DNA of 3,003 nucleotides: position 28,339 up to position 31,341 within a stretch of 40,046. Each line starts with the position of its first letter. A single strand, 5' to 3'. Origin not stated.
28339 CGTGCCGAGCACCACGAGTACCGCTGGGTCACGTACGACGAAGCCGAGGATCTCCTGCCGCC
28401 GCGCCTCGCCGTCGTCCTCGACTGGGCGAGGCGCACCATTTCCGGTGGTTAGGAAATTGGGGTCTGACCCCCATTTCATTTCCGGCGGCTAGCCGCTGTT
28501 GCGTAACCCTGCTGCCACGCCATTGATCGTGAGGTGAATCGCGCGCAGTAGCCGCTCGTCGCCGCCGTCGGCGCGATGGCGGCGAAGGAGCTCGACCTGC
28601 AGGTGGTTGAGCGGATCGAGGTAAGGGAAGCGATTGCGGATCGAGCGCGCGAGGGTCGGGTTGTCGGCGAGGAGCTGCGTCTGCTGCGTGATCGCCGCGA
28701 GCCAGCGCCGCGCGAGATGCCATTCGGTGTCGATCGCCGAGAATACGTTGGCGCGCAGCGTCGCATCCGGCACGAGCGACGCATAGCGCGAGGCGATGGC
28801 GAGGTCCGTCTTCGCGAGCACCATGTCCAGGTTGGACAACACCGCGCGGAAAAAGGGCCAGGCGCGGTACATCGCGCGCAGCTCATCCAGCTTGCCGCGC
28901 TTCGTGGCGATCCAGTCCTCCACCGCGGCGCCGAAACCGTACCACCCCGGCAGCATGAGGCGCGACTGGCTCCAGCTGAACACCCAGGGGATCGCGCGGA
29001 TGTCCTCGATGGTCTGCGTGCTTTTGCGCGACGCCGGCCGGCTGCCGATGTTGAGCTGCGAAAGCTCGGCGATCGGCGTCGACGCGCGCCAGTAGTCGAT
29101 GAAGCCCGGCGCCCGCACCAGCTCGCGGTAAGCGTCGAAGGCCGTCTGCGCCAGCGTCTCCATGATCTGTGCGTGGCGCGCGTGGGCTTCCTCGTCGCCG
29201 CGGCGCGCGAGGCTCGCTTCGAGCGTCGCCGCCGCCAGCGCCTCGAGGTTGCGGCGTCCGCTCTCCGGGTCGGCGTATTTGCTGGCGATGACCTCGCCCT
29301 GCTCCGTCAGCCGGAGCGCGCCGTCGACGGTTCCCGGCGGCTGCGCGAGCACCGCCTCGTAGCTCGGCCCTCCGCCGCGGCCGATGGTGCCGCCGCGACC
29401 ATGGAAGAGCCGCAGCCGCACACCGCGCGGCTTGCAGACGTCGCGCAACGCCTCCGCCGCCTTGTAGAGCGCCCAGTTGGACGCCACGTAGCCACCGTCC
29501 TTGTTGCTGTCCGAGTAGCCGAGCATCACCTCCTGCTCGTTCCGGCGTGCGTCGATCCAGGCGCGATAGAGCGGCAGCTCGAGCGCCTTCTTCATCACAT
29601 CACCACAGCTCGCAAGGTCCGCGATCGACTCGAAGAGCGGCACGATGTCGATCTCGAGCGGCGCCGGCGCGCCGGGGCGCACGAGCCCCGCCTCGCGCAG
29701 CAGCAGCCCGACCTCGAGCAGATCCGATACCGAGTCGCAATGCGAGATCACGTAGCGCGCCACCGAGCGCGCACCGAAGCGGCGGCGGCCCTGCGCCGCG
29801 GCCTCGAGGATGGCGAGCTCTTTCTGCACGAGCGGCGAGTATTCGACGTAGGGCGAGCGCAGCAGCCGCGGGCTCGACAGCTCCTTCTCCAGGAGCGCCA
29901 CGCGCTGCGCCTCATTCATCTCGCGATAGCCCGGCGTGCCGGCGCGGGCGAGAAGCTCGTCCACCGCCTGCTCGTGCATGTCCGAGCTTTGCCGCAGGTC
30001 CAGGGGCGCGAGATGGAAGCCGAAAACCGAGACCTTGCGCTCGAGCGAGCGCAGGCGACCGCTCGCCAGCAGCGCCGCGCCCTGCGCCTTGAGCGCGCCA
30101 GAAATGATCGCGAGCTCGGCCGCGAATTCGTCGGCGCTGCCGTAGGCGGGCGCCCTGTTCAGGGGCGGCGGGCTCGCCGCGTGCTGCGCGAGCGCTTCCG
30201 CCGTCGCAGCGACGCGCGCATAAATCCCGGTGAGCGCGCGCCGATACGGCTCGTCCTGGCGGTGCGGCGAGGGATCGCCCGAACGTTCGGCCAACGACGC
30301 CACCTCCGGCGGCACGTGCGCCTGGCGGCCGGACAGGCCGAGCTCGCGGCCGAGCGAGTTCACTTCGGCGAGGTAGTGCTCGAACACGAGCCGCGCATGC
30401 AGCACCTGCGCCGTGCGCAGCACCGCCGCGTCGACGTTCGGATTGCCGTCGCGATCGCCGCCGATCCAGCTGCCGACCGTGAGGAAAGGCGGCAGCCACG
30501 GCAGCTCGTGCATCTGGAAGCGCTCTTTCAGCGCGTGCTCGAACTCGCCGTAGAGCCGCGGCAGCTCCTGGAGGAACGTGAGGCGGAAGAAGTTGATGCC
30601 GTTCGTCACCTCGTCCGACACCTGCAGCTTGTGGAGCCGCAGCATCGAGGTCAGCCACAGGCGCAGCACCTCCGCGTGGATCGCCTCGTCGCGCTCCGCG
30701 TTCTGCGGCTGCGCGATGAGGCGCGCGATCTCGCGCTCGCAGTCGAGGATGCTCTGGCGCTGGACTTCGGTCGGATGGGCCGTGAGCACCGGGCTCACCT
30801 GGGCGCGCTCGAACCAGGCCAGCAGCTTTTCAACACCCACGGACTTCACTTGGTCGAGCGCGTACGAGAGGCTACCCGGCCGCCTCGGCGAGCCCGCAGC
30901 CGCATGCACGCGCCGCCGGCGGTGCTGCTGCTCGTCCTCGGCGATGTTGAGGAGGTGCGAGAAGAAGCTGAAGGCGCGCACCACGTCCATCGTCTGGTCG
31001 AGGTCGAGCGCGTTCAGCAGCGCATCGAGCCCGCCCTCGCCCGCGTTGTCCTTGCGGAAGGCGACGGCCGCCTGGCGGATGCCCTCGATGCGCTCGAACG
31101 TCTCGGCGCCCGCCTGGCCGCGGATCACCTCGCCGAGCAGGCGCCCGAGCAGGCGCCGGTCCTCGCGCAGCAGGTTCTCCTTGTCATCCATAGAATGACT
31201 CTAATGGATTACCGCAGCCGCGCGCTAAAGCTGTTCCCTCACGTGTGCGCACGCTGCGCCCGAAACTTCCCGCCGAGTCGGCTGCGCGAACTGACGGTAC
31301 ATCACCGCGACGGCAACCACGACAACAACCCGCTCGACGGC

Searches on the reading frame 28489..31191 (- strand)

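Call 58: search_protein_families(library=pfam, proteins=[window:28489-31191:-], max_evalue=0.000001)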
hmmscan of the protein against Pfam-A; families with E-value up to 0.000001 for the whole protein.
window:28489-31191:- (900 aa): 1 family
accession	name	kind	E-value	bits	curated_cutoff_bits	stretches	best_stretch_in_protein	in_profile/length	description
PF00311.23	PEPcase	-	0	1037.4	22.4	1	8-900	1-919/919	Phosphoenolpyruvate carboxylase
